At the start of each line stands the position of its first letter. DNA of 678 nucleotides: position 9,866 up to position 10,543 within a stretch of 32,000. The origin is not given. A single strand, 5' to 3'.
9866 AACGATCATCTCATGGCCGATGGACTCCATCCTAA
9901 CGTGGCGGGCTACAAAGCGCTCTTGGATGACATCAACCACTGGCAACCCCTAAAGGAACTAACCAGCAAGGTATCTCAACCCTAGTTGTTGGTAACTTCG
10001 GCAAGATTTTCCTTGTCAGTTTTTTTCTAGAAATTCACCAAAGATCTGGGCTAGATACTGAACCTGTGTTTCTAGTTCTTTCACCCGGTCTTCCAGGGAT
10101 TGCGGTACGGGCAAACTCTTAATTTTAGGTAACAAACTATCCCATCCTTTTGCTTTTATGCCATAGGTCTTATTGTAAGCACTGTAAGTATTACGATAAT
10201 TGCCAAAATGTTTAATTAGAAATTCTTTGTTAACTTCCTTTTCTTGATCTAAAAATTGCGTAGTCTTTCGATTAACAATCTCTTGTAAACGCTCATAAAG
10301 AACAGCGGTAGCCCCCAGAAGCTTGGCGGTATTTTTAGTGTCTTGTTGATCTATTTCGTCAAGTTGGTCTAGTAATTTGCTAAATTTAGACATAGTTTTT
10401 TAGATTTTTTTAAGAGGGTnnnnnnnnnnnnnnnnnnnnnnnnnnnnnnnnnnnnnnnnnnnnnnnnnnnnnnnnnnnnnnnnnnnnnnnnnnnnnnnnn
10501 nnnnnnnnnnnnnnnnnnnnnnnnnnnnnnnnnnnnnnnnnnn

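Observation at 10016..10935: Extremely AT-rich two-ORF module welded to the 3' end of the UPF0182 gene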

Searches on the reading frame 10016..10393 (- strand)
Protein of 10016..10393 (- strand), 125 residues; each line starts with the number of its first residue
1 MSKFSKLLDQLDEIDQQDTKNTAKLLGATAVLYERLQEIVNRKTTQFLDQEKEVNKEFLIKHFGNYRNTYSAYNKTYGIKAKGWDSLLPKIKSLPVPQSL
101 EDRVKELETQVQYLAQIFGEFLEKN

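Call 4: search_protein_families(library=pfam, proteins=[window:10016-10393:-], max_evalue=1)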
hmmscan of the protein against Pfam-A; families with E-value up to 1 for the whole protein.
window:10016-10393:- (125 aa): 3 families
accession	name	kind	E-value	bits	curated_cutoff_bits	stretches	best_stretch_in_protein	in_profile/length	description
PF18928.5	DUF5677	-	0.063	13.8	27.1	1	41-107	77-131/166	Family of unknown function (DUF5677)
PF09295.16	ChAPs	-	0.063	12.7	20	1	35-88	326-381/395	ChAPs (Chs5p-Arf1p-binding proteins)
PF04102.17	SlyX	-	0.79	10.8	30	0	100-116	1-17/67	SlyX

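Call 5: search_protein_families(library=padloc, proteins=[window:10016-10393:-], max_evalue=1)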
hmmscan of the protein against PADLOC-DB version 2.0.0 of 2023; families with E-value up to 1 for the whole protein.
window:10016-10393:- (125 aa): 1 family
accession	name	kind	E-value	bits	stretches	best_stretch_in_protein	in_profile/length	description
PDLC01679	Cas13-ApeA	-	0.0028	15.5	1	8-81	84-153/187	Cas13-ApeA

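Call 6: search_protein_families(library=phrogs, proteins=[window:10016-10393:-], max_evalue=1)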
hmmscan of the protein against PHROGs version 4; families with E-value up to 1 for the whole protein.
window:10016-10393:- (125 aa): 5 families
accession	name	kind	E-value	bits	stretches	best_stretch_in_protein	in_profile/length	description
phrog_11432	-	unknown function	0.005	17.3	1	7-75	127-196/319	-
phrog_28634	-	unknown function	0.033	15.2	1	52-69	3-20/41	-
phrog_25917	-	unknown function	0.2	12.8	0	99-114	46-61/75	-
phrog_9849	-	unknown function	0.26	12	1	96-114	4-22/240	-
phrog_11031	-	unknown function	0.27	12.4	1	41-86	14-59/70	-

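Call 7: search_protein_families(library=ncbifam, proteins=[window:10016-10393:-], max_evalue=1)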
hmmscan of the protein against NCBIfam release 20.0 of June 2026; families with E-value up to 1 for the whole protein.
window:10016-10393:- (125 aa): 0 families

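Call 9: find_homologous_proteins(query=window:10016-10393:-, max_evalue=0.01)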
Query window:10016-10393:- (125 aa): 5 proteins with E <= 0.01 among 15 candidates.
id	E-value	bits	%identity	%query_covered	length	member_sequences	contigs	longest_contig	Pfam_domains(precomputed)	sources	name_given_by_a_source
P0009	1.1e-74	266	100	100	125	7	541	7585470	-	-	-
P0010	4.1e-68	245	91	100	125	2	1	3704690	-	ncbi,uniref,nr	ncbi:hypothetical protein [Synechocystis sp. PCC 7338]|uniref:hypothetical protein n=1 Tax=Synechocy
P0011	1.1e-65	237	88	100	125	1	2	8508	-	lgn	-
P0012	4.1e-35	138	55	98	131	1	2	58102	-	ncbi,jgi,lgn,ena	jgi:hypothetical protein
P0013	2.7e-33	133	53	98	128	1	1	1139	-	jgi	jgi:hypothetical protein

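Call 11: find_encoding_contigs(protein=P0012, flank=8000, max_places=3)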
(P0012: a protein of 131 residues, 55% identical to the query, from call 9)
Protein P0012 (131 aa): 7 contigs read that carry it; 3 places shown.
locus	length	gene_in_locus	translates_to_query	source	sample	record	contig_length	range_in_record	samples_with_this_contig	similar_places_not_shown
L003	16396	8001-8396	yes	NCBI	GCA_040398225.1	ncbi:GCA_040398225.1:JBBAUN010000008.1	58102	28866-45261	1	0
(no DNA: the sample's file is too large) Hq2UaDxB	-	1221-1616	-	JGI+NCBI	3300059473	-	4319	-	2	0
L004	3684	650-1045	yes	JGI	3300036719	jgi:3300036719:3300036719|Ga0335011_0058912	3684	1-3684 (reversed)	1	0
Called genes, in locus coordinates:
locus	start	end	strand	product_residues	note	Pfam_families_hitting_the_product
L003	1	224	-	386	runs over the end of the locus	PF02417:Chromate_transp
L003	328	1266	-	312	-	PF01073:3Beta_HSD (faint), PF01370:Epimerase, PF02719:Polysacc_synt_2 (faint), PF13460:NAD_binding_10, PF16363:GDP_Man_Dehyd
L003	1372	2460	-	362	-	PF01370:Epimerase, PF16363:GDP_Man_Dehyd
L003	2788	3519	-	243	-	PF02397:Bac_transf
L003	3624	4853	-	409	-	PF13439:Glyco_transf_4, PF00534:Glycos_transf_1, PF13692:Glyco_trans_1_4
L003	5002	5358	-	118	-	PF00436:SSB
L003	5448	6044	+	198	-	PF00731:AIRC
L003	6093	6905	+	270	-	PF13432:TPR_16 (weak), PF00515:TPR_1 (weak), PF13414:TPR_11, PF13432:TPR_16, PF13371:TPR_9 (weak), PF00515:TPR_1, PF13371:TPR_9, PF13414:TPR_11, +14 more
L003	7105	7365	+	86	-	-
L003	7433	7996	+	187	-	-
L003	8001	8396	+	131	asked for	-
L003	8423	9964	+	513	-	PF10137:CAP12-PCTIR_TIR (weak)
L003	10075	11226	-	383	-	-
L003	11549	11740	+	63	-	-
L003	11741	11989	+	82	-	-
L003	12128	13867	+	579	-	PF05833:NFACT_N, PF05670:NFACT-R_1, PF18297:NFACT-R_2 (weak)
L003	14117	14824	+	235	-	PF00072:Response_reg, PF00486:Trans_reg_C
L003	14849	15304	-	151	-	PF02681:DUF212, PF01569:PAP2 (faint)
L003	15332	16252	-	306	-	PF00348:polyprenyl_synt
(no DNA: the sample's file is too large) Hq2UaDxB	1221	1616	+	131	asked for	-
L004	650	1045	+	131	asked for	-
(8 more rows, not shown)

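Call 26: search_dna_similar(query=window:10016-10393:-, collection=plasmids, mode=protein, max_evalue=0.001)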
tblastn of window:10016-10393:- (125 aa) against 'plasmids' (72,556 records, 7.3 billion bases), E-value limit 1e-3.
Records with a match: 3; places in all: 3; records where one place covers at least 80% of the query: 3.
Best place of each record, by identity: <60% 3.
By first word of the organism name: Picosynechococcus 3.
By predicted mobility (MOB-suite, as given by PLSDB): mobilizable 3.
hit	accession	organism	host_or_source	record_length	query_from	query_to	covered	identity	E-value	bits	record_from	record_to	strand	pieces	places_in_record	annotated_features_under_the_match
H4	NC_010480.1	Picosynechococcus sp. PCC 7002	-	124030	1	117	94%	46.7%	2e-20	92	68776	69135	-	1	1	hypothetical protein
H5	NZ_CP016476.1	Picosynechococcus sp. PCC 7003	cell culture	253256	1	118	94%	45.5%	2e-19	89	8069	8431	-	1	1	hypothetical protein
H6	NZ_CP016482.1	Picosynechococcus sp. PCC 7117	cell culture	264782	1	117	94%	45.0%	5e-19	88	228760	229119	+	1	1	hypothetical protein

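Call 29: predict_structure(alignment_id=A3)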
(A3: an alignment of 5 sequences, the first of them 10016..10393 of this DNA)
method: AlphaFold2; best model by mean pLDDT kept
length: 125 residues; sequences in the alignment: 5
mean_pLDDT: 74.0   pTM: 0.50
mean pLDDT of the five models: 74.0, 67.8, 66.4, 64.1, 43.5
residues with pLDDT >= 90: 24; 70-90: 55; 50-70: 43; < 50: 3
segments of 3 or more residues with pLDDT < 50: none
pLDDT, mean of each block of 10 residues (from residue 1): 53 57 64 72 57 79 91 90 92 82 77 76 67
secondary structure, 60 per line:
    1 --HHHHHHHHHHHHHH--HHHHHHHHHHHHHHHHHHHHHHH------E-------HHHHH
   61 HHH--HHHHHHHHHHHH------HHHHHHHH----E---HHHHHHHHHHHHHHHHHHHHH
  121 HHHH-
elements in order: H3-16 H19-41 H56-63 H66-77 H84-91 H100-124

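Call 33: search_protein_representatives(alignment_id=A3)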
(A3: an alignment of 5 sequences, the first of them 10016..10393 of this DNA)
Query: 5 sequences, 125 profile positions. Proteins with E-value up to 0.001 (for the whole library): 24; up to 1e-10: 15; up to 1e-30: 4. The best 24 are listed.
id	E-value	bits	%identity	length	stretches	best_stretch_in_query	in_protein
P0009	4.0e-68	243.4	-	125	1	1-125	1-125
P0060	2.7e-38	147.0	-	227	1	1-124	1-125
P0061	3.6e-37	143.4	-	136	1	1-124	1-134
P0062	1.9e-31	124.9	-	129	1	1-124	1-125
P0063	1.1e-29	119.2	-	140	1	1-120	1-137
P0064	1.2e-19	86.8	-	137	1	3-119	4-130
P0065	7.6e-18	81.0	-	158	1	4-108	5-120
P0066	5.7e-17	78.1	-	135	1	4-114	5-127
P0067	3.0e-14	69.3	-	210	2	2-34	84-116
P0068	9.3e-14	67.8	-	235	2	48-122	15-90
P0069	2.6e-13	66.3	-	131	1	3-114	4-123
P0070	2.5e-12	63.1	-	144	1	1-104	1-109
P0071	4.2e-12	62.4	-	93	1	1-45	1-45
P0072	5.2e-12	62.1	-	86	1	1-45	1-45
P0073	3.9e-11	59.3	-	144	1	2-121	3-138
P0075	5.2e-09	52.4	-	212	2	3-50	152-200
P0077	1.2e-05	41.5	-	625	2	3-35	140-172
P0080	6.7e-04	35.9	-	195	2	3-38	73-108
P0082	7.0e-04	35.9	-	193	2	2-49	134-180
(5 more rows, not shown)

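Call 35: fold_search(model_id=the predicted structure, library=pdb)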
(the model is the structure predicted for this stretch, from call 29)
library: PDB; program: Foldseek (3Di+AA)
matches with E <= 10: 11; with E <= 0.001: 0
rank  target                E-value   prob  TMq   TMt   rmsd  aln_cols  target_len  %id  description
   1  9kzu_3h               3.9e+00  0.02  0.22  0.10  16.1       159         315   10  Cryo-EM structure of the HCV IRES-dependently initiated CMV-stalled 80S ribosome (non-rotated state) in complexed wit (released 2025-12-03)
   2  8wjn_A                4.1e+00  0.02  0.20  0.09  16.9       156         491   12  Cryo-EM structure of 6-subunit Smc5/6 head region (released 2024-06-26)
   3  9nyg_G                5.7e+00  0.02  0.20  0.16  13.5       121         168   16  LmuABC-DNA (released 2025-12-17)
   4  5o5c_F                6.0e+00  0.04  0.21  0.06  16.3        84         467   11  The crystal structure of DfoJ, the desferrioxamine biosynthetic pathway lysine decarboxylase from the fire blight dise (released 2018-02-28)
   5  7uv8_V                6.8e+00  0.02  0.22  0.19  16.2       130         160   14  Rad6-Bre1 Complex (released 2023-01-11)
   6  9d5n_CE               7.8e+00  0.02  0.24  0.09  27.6       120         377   11  48-nm doublet microtubule from Trichomonas vaginalis strain G3 (released 2025-05-14)
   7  4xng_C                7.8e+00  0.01  0.21  0.20  23.7       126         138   18  Central Domain of Mycoplasma Genitalium Terminal Organelle protein MG491 (released 2016-03-30)
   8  6df3_C                7.8e+00  0.01  0.18  0.15  18.7       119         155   10  Crystal structure of ternary complex of IL-24 with soluble receptors IL-22RA and IL-20RB (released 2018-08-15)
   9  6pep_4                7.8e+00  0.01  0.16  0.11  13.5       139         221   10  Focussed refinement of InvGN0N1:SpaPQR:PrgIJ from the Salmonella SPI-1 injectisome needle complex (released 2019-10-23)
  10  3m3w_A                8.3e+00  0.02  0.19  0.10  13.1        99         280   13  Crystal structure of mouse PACSIN3 BAR domain mutant (released 2011-03-16)
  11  6ek4_C                9.4e+00  0.02  0.19  0.08  14.9       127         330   18  PaxB from Photorhabdus luminescens (released 2018-05-16)

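Call 42: search_protein_families(library=pfam, proteins=[P0060, P0068, P0077, P0067, P0075, P0082, P0065, P0070, L003:7105-7365:+], max_evalue=0.1)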
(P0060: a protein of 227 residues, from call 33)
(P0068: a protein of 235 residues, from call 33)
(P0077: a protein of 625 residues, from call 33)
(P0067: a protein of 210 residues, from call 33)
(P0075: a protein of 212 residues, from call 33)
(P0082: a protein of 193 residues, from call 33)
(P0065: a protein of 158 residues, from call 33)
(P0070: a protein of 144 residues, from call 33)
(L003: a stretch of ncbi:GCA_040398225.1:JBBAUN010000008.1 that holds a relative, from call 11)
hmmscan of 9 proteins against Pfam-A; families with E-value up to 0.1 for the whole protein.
P0060 (227 aa): 0 families

P0068 (235 aa): 15 families
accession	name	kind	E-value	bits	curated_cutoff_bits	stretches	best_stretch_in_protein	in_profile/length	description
PF20715.2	DUF6827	-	0.00023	21.4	26.9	1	74-165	34-125/158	Domain of unknown function (DUF6827)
PF05531.17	NPV_P10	-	0.00088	20.2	29.8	1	68-124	9-66/75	Nucleopolyhedrovirus P10 protein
PF10046.14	BLOC1_2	-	0.0009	20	33.4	1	69-123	33-88/96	Biogenesis of lysosome-related organelles complex-1 subunit 2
PF10779.14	XhlA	-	0.0075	16.9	34.7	1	68-115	2-47/67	Haemolysin XhlA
PF01519.22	DUF16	-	0.01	16.8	40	1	68-129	39-98/104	Protein of unknown function DUF16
PF15867.10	Dynein_attach_N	-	0.01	16.2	27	0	139-154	30-45/68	Dynein attachment factor N-terminus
PF07160.18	SKA1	-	0.016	15.4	29.6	1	69-142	32-106/243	Spindle and kinetochore-associated protein 1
PF01601.21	CoV_S2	-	0.018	14.1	40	1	45-125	172-249/521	Coronavirus spike glycoprotein S2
PF04513.17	Baculo_PEP_C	-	0.023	15.2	38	1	72-128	40-88/140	Baculovirus polyhedron envelope protein, PEP, C terminus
PF10482.14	CtIP_N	-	0.023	15.1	27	1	70-165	14-106/120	Tumour-suppressor protein CtIP N-terminal domain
PF03961.19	FapA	-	0.049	13.7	31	1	69-130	155-233/272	Flagellar Assembly Protein A beta solenoid domain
PF13851.11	GAS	-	0.076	12.8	32.3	0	69-155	60-148/200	Growth-arrest specific micro-tubule binding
PF08951.15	EntA_Immun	-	0.078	13.7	22.1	0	142-166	16-40/73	Enterocin A Immunity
PF08954.16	Trimer_CC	-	0.089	12.9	27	0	61-103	10-50/52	Trimerisation motif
PF05549.16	Allexi_40kDa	-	0.097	12.6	26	0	68-139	83-157/271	Allexivirus 40kDa protein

P0077 (625 aa): 1 family
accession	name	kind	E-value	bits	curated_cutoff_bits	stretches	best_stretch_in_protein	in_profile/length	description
PF00226.36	DnaJ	-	3.7e-05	24.2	27.8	1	547-586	12-55/63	DnaJ domain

P0067 (210 aa): 1 family
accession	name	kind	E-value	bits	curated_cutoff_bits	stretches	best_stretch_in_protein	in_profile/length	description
PF25672.1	BBH37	-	0.014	15.9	27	0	147-192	26-71/184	BBH37 helical domain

P0075 (212 aa): 1 family
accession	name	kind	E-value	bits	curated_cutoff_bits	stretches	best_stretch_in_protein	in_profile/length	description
PF24430.1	DUF7553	-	0.046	14.7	27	0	75-115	29-67/85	Family of unknown function (DUF7553)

P0082 (193 aa): 1 family
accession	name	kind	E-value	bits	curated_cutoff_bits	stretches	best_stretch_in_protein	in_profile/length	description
PF13756.12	Stimulus_sens_1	-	0.04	14.8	29.8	0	97-152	17-77/111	Stimulus-sensing domain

P0065 (158 aa): 1 family
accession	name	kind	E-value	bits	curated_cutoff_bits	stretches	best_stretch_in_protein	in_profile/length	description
PF24459.1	DUF7574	-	0.017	15.5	27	1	89-147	48-103/107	Domain of unknown function (DUF7574)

P0070 (144 aa): 0 families

L003:7105-7365:+ (86 aa): 0 families

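Call 51: find_related_loci(query=A2, collection=viral_contigs, flank=8000)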
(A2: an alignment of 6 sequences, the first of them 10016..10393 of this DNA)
Query A2 (125 aa) in viral_contigs; peptide patterns used: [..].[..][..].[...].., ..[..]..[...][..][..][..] (x = any residue, [..] = any of these).
48 stretches matched a pattern; 1 encode a relative of the query (tblastn E <= 1e-3); 1 distinct loci.
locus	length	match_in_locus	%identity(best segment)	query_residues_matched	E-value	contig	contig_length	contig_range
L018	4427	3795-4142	32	2-103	3e-10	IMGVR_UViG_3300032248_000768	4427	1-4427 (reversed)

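Call 61: search_solved_structures(query=A2, max_evalue=10)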
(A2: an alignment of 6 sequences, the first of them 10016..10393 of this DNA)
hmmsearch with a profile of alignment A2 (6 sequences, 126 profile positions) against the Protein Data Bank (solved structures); distinct sequences matched with E-value up to 10: 4.
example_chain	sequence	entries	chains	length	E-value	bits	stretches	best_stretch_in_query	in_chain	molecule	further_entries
1lq7_A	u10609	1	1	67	0.44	13.8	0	82-115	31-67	Alpha3W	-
9x25_B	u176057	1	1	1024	0.83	12.9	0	42-104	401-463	GGDEF domain-containing protein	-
2i7k_A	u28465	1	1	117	0.9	12.8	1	4-62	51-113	Bromodomain-containing protein 7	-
9l7c_B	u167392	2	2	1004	1.1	12.5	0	42-104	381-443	GGDEF domain-containing protein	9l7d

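Call 64: find_related_loci(query=A5, collection=viral_contigs, flank=10000)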
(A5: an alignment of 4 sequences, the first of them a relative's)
Query A5 (210 aa) in viral_contigs; peptide patterns used: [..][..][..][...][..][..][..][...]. (x = any residue, [..] = any of these).
534 stretches matched a pattern; 1 encode a relative of the query (tblastn E <= 1e-3); 1 distinct loci.
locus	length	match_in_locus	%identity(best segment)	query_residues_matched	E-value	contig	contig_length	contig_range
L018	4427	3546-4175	99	1-210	2e-143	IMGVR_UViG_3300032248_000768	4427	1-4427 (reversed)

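Call 65: search_dna_similar(query=P0067, collection=phages, mode=protein, max_evalue=0.01)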
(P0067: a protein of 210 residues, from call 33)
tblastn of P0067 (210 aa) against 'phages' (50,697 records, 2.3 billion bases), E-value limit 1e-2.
No match.

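Call 66: search_dna_similar(query=window:10016-10393:-, collection=phages, mode=protein, max_evalue=0.1)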
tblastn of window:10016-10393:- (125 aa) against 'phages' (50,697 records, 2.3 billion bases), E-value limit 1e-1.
No match.

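Call 82: fold_search(model_id=the predicted structure, library=viral)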
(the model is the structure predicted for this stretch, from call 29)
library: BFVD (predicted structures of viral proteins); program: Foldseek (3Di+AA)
matches with E <= 10: 32; with E <= 0.001: 0
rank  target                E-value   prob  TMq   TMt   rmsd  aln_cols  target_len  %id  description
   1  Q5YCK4                1.1e+00  0.16  0.36  0.37  13.0       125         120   15  ORF3 (Fragment) [Cucurbit yellow stunting disorder virus]
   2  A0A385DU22            1.6e+00  0.06  0.20  0.11  12.4        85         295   13  Helix-turn-helix DNA binding domain protein [Gordonia phage Ashertheman]
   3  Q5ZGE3                1.7e+00  0.05  0.24  0.18  13.8       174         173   12  (no name in the UniProt tables at hand)
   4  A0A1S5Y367            1.9e+00  0.04  0.19  0.04  21.1       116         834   19  Acyltransferase [uncultured archaeal virus]
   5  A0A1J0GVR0            2.6e+00  0.02  0.17  0.08  19.2       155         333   11  Uncharacterized protein [Streptomyces phage BRock]
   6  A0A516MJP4            3.8e+00  0.04  0.22  0.28  19.0       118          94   14  (no name in the UniProt tables at hand)
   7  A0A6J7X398            3.8e+00  0.04  0.22  0.13  17.1       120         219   12  Uncharacterized protein [uncultured Caudovirales phage]
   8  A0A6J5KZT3            5.0e+00  0.06  0.25  0.33  11.4        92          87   16  Uncharacterized protein [uncultured Caudovirales phage]
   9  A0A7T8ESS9            5.3e+00  0.06  0.28  0.12  12.9       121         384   10  (no name in the UniProt tables at hand)
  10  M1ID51                5.6e+00  0.04  0.30  0.32  19.7       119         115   14  (no name in the UniProt tables at hand)
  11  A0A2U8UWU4            5.6e+00  0.02  0.24  0.18  11.1       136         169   15  Uncharacterized protein [Escherichia phage Gostya9]
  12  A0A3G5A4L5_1          5.6e+00  0.01  0.16  0.04  21.0       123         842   19  Uncharacterized protein [Homavirus sp.]
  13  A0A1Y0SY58            6.0e+00  0.04  0.24  0.19  12.1       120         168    6  Internal virion protein B [Pasteurella phage vB_PmuP_PHB02]
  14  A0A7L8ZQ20            6.0e+00  0.01  0.17  0.14  14.7       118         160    8  Uncharacterized protein [Erwinia phage pEa_SNUABM_50]
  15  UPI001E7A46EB         6.4e+00  0.01  0.20  0.15  14.8       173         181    8  (no name look-up for this kind of identifier)
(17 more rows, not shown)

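Call 83: search_protein_families(library=pfam, proteins=[L003:10075-11226:-, L003:8423-9964:+], max_evalue=0.01)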
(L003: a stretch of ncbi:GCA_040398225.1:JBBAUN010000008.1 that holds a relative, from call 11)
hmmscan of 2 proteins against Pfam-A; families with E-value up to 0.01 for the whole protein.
L003:10075-11226:- (383 aa): 1 family
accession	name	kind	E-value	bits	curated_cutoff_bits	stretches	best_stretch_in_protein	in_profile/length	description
PF00571.33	CBS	-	0.0042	17.8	24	0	26-68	15-56/57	CBS domain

L003:8423-9964:+ (513 aa): 1 family
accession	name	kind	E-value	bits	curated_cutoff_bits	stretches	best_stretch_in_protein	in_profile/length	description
PF10137.14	CAP12-PCTIR_TIR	-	1.6e-05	25.3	24.7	1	48-115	32-100/119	CAP12/Pycsar effector protein, TIR domain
